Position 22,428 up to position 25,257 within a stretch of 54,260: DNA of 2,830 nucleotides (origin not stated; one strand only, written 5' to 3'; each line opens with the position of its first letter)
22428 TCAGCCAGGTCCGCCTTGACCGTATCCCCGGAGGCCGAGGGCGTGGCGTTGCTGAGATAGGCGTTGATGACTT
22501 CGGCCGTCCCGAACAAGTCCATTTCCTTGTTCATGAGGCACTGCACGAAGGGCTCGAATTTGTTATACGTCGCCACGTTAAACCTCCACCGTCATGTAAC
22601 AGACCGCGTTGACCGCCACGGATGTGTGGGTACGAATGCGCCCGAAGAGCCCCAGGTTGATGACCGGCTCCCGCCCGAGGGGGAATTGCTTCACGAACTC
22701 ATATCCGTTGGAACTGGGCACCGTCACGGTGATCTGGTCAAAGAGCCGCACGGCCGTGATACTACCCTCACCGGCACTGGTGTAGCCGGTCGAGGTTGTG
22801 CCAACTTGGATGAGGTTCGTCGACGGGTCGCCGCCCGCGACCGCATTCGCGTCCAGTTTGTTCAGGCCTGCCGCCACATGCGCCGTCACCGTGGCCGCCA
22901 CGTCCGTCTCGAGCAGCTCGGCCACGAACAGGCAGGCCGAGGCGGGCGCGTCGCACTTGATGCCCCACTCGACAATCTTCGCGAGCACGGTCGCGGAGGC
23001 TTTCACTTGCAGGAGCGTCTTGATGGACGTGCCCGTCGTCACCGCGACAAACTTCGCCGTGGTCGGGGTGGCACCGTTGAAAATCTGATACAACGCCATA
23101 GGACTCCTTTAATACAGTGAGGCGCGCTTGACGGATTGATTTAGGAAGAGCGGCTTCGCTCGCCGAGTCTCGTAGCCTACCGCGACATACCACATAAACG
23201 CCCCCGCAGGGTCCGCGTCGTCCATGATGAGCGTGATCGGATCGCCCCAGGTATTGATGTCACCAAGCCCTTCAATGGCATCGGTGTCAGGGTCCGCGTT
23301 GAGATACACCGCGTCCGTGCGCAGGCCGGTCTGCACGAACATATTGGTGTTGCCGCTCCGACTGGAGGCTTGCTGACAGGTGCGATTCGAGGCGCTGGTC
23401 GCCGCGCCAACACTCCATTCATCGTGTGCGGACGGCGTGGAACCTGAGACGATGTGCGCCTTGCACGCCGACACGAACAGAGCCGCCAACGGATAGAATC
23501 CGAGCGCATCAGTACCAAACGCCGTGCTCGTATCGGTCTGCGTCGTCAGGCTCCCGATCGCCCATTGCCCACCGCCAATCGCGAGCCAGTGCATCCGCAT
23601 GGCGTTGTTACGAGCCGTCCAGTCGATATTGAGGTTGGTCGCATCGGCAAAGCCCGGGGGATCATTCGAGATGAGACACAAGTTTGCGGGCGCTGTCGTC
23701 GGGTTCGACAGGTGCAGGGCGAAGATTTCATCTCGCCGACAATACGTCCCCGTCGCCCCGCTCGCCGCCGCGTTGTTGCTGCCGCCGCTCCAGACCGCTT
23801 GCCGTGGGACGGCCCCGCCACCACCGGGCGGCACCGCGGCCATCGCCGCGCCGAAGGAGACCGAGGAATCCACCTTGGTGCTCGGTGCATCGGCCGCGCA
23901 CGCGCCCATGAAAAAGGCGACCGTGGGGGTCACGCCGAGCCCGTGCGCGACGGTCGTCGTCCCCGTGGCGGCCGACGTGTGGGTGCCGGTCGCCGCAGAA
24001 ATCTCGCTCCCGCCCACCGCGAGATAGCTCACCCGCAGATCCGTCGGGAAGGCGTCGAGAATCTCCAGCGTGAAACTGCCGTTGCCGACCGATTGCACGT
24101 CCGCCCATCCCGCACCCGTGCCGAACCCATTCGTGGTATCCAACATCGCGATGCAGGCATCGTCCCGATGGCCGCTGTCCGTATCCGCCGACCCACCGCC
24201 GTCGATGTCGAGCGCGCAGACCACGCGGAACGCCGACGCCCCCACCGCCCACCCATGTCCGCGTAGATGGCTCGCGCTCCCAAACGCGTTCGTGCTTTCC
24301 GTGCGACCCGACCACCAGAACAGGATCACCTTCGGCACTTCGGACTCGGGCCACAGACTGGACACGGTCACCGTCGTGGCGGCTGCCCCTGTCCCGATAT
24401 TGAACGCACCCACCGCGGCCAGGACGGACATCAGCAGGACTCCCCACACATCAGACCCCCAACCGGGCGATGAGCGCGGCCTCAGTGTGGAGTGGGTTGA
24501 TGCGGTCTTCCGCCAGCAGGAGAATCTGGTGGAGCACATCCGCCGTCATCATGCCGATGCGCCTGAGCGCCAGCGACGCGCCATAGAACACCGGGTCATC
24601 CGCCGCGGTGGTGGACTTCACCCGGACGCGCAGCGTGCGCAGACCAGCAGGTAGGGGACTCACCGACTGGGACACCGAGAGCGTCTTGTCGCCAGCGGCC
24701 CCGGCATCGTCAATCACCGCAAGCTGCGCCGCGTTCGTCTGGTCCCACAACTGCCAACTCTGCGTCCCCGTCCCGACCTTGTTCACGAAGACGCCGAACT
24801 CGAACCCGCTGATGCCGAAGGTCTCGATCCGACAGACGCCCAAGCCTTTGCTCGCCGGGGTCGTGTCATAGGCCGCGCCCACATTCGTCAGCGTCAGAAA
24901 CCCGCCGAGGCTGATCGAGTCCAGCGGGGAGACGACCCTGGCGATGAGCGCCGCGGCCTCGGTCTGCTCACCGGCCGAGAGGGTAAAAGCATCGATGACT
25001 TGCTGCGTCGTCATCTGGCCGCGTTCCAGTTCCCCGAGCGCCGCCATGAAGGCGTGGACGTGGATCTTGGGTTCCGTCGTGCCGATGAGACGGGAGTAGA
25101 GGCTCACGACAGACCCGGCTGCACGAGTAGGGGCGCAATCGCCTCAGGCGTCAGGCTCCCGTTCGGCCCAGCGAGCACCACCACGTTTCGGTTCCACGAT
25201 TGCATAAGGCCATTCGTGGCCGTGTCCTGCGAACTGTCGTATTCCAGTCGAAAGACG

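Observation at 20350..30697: A 10-kb block of PKD, beta-helix and repeat 'surface' proteins placed upstream of the packaging genes, separate from the tail module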

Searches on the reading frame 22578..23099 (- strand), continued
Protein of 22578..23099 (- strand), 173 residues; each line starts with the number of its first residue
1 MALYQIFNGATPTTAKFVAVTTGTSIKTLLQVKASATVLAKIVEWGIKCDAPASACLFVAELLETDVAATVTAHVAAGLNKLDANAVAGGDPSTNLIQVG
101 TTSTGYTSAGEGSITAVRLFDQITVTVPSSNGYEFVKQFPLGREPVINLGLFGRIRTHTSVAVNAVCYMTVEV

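Call 111: find_related_loci(query=A1, collection=genome_contigs, flank=6000)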
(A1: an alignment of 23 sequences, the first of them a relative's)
Query A1 (173 aa) in genome_contigs; peptide patterns used: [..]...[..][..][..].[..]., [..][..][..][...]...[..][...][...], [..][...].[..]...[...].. (x = any residue, [..] = any of these).
78 stretches matched a pattern; 19 encode a relative of the query (tblastn E <= 1e-3); 19 distinct loci.
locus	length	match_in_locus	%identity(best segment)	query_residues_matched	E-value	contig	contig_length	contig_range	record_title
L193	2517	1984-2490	60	1-173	2e-61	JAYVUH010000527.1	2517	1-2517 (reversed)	MAG: Burkholderiales bacterium isolate GL74_UP_metabinner_25_sub GL74_UP_metabinner_25_sub_526, whole genome shotgun seq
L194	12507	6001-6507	64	1-173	2e-58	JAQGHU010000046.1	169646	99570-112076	MAG: Schlesneria sp. isolate RYN_441 scaffold_1567304, whole genome shotgun sequence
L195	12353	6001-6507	58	1-173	7e-51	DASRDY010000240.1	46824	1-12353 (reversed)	MAG TPA_asm: Blastocatellia bacterium isolate SMAG_U9992 k141_1095213, whole genome shotgun sequence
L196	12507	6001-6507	60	1-173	3e-50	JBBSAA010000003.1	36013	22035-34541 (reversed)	MAG: Lysobacterales bacterium isolate La6_concoct.112 La6_concoct.112_K_2584597_L_36013_cov_12.3591, whole genome shotgu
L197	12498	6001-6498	51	1-173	8e-42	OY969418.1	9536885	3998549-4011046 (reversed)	MAG: uncultured Acidobacteriota bacterium isolate MFD09212.bin.c.1 genome assembly, chromosome: 1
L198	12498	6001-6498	49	1-173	3e-39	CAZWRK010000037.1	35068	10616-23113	MAG TPA_asm: uncultured Aquaspirillum sp. isolate SRP135725_co1_538 genome assembly, contig: NODE_1268_length_35068_cov_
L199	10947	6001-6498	48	1-173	4e-35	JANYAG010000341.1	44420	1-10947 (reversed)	MAG: Gemmatimonadetes bacterium isolate GL140_5_metabat_188_sub GL140_5_k141_1386109, whole genome shotgun sequence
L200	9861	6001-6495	47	3-173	1e-34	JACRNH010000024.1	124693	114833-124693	MAG: Candidatus Collierbacteria bacterium isolate NC_groundwater_1930_Pr3_S-0.2um_42_7 scaffold_615876, whole genome sho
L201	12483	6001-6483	43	4-169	2e-34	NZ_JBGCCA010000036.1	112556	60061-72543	Streptacidiphilus sp. MAP12-33 Ga0572990_36, whole genome shotgun sequence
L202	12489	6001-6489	44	1-172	3e-31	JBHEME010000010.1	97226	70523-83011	MAG: Gemmatimonadaceae bacterium isolate S2_bin.52.strict S2_NODE_10, whole genome shotgun sequence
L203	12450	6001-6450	42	4-159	1e-23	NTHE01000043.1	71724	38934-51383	Streptomyces sp. man185 scaffold43.1.size71724, whole genome shotgun sequence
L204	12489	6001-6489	35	4-169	3e-22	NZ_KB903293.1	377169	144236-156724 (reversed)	Catelliglobosispora koreensis DSM 44566 A3E1DRAFT_scaffold_9.10, whole genome shotgun sequence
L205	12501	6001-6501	38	1-169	4e-21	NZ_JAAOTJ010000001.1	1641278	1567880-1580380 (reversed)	Catellatospora methionotrophica strain IMSNU 22006 NODE_1, whole genome shotgun sequence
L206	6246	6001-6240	55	2-82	1e-19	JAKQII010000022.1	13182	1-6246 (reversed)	MAG: Acidobacteriota bacterium isolate USDE_metabat.86_sub k141_128817, whole genome shotgun sequence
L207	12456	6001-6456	38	4-159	9e-19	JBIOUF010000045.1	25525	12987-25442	MAG: Nocardioidaceae bacterium isolate MAG141 k127_1489760, whole genome shotgun sequence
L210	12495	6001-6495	42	1-170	3e-17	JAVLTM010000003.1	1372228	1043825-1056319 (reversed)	Streptomyces sp. PmtG PmtG_h_contig_3, whole genome shotgun sequence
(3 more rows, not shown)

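Call 112: search_dna_similar(query=L210:6001-6495:+, collection=phages, mode=protein, max_evalue=0.01, max_rows=25)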
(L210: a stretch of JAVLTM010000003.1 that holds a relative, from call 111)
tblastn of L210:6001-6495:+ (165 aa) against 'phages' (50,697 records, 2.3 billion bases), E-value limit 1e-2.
No match.

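Call 114: search_protein_families(library=ncbifam, proteins=[window:22578-23099:-], max_evalue=0.1)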
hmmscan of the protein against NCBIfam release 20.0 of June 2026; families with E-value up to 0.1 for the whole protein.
window:22578-23099:- (173 aa): 0 families

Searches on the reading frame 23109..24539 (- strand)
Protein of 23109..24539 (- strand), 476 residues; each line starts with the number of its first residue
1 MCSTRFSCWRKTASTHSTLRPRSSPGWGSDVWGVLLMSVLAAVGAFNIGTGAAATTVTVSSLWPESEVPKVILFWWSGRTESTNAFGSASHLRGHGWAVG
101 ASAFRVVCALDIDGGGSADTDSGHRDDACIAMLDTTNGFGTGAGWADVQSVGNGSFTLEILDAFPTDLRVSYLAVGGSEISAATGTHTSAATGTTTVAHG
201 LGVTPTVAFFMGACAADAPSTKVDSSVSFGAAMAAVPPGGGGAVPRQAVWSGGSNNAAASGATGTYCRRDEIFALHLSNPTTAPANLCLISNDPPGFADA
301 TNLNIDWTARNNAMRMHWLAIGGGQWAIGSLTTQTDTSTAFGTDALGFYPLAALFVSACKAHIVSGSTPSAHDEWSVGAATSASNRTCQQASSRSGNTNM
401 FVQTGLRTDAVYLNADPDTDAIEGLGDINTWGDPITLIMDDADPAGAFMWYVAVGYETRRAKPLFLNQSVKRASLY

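Call 4: search_protein_families(library=pfam, proteins=[window:23109-24539:-], max_evalue=0.1)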
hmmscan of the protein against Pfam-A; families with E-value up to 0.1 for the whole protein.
window:23109-24539:- (476 aa): 0 families

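Call 5: search_protein_families(library=phrogs, proteins=[window:23109-24539:-], max_evalue=0.1)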
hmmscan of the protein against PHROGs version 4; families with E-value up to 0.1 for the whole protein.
window:23109-24539:- (476 aa): 0 families

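Call 21: find_related_loci(query=window:23109-24431:-, collection=viral_contigs, flank=10000)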
Query window:23109-24431:- (440 aa) in viral_contigs; peptide patterns used: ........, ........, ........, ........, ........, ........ (x = any residue, [..] = any of these).
6 stretches matched a pattern; 4 encode a relative of the query (tblastn E <= 1e-3); 4 distinct loci.
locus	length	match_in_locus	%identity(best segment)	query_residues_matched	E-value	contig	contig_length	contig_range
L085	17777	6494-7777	70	1-440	0e+0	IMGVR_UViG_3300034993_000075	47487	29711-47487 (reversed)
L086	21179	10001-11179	28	4-419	6e-30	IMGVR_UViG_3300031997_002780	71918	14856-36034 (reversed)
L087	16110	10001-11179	28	4-419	6e-30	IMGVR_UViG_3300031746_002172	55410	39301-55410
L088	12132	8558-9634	28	2-378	2e-20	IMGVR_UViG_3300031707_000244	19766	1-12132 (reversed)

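Call 28: search_solved_structures(query=window:23112-24431:-, max_evalue=10)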
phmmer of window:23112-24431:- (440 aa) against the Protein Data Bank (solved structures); distinct sequences matched with E-value up to 10: 3.
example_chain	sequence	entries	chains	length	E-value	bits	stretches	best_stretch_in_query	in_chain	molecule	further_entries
4g1k_A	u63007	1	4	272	0.21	13.5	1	106-223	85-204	Triosephosphate isomerase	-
4ywi_A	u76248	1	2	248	1.7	10.5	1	105-143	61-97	Triosephosphate isomerase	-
2vfd_A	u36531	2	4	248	1.7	10.4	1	105-143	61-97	TRIOSEPHOSPHATE ISOMERASE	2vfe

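Call 67: search_protein_families(library=phrogs, proteins=[L085:8604-9032:+, L085:9276-10691:+, L085:10702-11070:+, L085:8309-8620:+, L085:4232-5821:+], max_evalue=0.01)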
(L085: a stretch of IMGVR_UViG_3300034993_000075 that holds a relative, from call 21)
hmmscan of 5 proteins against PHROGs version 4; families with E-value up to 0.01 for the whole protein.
L085:8604-9032:+ (142 aa): 1 family
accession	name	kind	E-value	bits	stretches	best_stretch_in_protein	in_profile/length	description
phrog_240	-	head and packaging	1.8e-07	32.2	1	18-122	78-168/200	head protein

L085:9276-10691:+ (471 aa): 0 families

L085:10702-11070:+ (122 aa): 2 families
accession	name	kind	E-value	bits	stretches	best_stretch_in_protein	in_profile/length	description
phrog_1084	-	unknown function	3.8e-08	34.4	1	5-114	5-110/123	unknown function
phrog_33890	-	unknown function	0.0058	17.5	0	13-117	18-107/110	-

L085:8309-8620:+ (103 aa): 0 families

L085:4232-5821:+ (529 aa): 0 families

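Call 68: search_protein_representatives(protein=window:23112-24431:-)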
Query: 440 residues. Proteins with E-value up to 0.001 (for the whole library): 854; up to 1e-10: 636; up to 1e-30: 220. The best 150 are listed.
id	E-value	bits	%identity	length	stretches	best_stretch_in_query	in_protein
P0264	1.9e-199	679.3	100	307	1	134-440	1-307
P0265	1.8e-103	363.0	41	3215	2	4-419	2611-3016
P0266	1.8e-80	287.2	38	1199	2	6-421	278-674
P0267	1.6e-79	284.1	45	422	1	4-429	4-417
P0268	3.6e-76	273.1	47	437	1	6-418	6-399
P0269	4.0e-74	266.3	48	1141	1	1-420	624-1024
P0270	2.8e-72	260.2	45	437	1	10-416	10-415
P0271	1.4e-69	251.4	45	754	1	4-420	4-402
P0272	6.8e-66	239.2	32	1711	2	3-421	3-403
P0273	2.5e-65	237.3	34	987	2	5-420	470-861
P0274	8.5e-65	235.6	44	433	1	1-422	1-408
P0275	1.4e-63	231.6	41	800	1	3-423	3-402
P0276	2.5e-62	227.5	41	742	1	4-430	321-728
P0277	8.7e-60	219.1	41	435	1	1-421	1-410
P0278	1.2e-59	218.6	38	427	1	2-429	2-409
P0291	1.9e-53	198.2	41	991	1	4-420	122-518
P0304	2.0e-50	188.3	39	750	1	6-420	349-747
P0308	1.1e-49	185.8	40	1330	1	3-419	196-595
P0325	6.1e-46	173.5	36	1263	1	2-427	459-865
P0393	5.2e-38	147.3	35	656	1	5-423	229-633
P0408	1.0e-36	143.0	27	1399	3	5-433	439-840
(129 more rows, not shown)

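Call 71: search_protein_families(library=pfam, alignment_id=A4, max_evalue=0.001)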
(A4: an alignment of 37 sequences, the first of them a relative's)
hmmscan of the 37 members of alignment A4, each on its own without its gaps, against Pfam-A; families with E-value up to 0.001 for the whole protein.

A. member 1, P0266 (1199 aa): 0 families

B. families by the number of members that match (of 37 scanned): 9 families
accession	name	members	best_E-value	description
PF14594.13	Sipho_Gp37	2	5.5e-25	Siphovirus ReqiPepy6 Gp37-like protein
PF23148.1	Gp77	1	1.2e-17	Podophage GP4 fiber-tail adaptor protein gp77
PF01833.30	TIG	1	6.2e-15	IPT/TIG domain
PF13229.12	Beta_helix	1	1.9e-13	Right handed beta helix region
PF13205.12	Big_5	1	4.8e-12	Bacterial Ig-like domain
PF05048.19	NosD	1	4e-05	Periplasmic copper-binding protein (NosD)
PF13861.12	FLgD_tudor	1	0.00019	FlgD Tudor-like domain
PF14262.12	Cthe_2159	1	0.00024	Carbohydrate-binding domain-containing protein Cthe_2159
PF13927.12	Ig_3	1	0.00055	Immunoglobulin domain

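Call 72: search_protein_families(library=pfam, proteins=[P0269, P0273, P0276, P0291, P0304, P0308, P0325, P0393, P0408], max_evalue=0.01)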
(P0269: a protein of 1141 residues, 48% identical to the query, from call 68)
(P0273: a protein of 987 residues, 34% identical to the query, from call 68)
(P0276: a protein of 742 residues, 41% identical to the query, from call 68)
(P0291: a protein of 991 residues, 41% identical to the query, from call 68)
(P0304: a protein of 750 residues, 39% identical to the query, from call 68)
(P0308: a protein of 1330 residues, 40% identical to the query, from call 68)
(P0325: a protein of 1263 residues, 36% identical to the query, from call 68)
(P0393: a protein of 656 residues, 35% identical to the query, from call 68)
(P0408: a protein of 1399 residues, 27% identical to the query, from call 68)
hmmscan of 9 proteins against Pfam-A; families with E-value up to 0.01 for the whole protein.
P0269 (1141 aa): 0 families

P0273 (987 aa): 0 families

P0276 (742 aa): 1 family
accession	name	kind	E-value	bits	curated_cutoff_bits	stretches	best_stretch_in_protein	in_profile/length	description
PF13205.12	Big_5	-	4.8e-12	47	23.6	1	205-315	3-105/105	Bacterial Ig-like domain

P0291 (991 aa): 0 families

P0304 (750 aa): 1 family
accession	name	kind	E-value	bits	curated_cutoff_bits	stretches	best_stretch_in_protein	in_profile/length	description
PF13927.12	Ig_3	-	0.00055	20.8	30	1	250-317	4-78/78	Immunoglobulin domain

P0308 (1330 aa): 1 family
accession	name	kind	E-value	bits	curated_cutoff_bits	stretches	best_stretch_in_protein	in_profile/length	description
PF19190.6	BACON_2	-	0.0022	18.3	25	0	1045-1067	31-53/94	Viral BACON domain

P0325 (1263 aa): 1 family
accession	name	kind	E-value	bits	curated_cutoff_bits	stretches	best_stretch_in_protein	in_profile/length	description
PF14594.13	Sipho_Gp37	-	1.8e-05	24.3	26.2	1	1076-1253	179-365/370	Siphovirus ReqiPepy6 Gp37-like protein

P0393 (656 aa): 0 families

P0408 (1399 aa): 0 families

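Call 107: search_protein_families(library=pfam, proteins=[L085:4232-5821:+], max_evalue=0.01)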
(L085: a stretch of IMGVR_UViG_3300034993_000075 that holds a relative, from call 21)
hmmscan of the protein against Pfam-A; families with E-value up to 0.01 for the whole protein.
L085:4232-5821:+ (529 aa): 3 families
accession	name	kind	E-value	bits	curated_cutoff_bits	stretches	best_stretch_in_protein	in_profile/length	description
PF19028.6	TSP1_spondin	-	1.2e-10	41.9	41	1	104-149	1-45/52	Spondin-like TSP1 domain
PF18911.6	PKD_4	-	5.7e-09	36.4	27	1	5-90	3-82/85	PKD domain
PF00801.26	PKD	-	4.8e-07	30.1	23.5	1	12-88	6-77/80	PKD domain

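Call 114: search_protein_families(library=ncbifam, proteins=[window:23109-24431:-], max_evalue=0.1)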
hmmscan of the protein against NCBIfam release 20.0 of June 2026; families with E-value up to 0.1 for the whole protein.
window:23109-24431:- (440 aa): 0 families

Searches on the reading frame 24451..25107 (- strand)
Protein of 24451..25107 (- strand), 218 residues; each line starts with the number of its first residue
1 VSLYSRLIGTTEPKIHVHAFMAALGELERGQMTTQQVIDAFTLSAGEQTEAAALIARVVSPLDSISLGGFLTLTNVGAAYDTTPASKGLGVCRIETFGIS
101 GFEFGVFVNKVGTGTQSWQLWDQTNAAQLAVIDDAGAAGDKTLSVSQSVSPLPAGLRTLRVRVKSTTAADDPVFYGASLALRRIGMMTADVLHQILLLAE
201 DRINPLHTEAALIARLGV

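Call 4: search_protein_families(library=pfam, proteins=[window:24451-25107:-], max_evalue=0.1)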
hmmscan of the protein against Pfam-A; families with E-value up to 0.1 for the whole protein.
window:24451-25107:- (218 aa): 0 families

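Call 5: search_protein_families(library=phrogs, proteins=[window:24451-25107:-], max_evalue=0.1)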
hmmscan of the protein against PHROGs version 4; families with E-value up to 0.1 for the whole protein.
window:24451-25107:- (218 aa): 0 families

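Call 90: search_solved_structures(query=window:24454-25107:-, max_evalue=10)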
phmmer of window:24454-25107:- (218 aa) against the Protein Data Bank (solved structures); distinct sequences matched with E-value up to 10: 4.
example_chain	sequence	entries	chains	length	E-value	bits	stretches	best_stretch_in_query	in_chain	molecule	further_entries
9lie_A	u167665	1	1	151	0.1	15.8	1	33-140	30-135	Aciniform spidroin 1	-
3w6x_A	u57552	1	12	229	1.4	12.1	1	99-138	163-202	MPR1 protein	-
3w91_A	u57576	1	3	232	1.4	12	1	99-138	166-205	MPR1 protein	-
3w6s_A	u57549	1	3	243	1.5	12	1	99-138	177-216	MPR1 protein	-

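Call 114: search_protein_families(library=ncbifam, proteins=[window:24451-25107:-], max_evalue=0.1)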
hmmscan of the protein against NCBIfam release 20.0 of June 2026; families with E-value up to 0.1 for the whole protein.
window:24451-25107:- (218 aa): 0 families
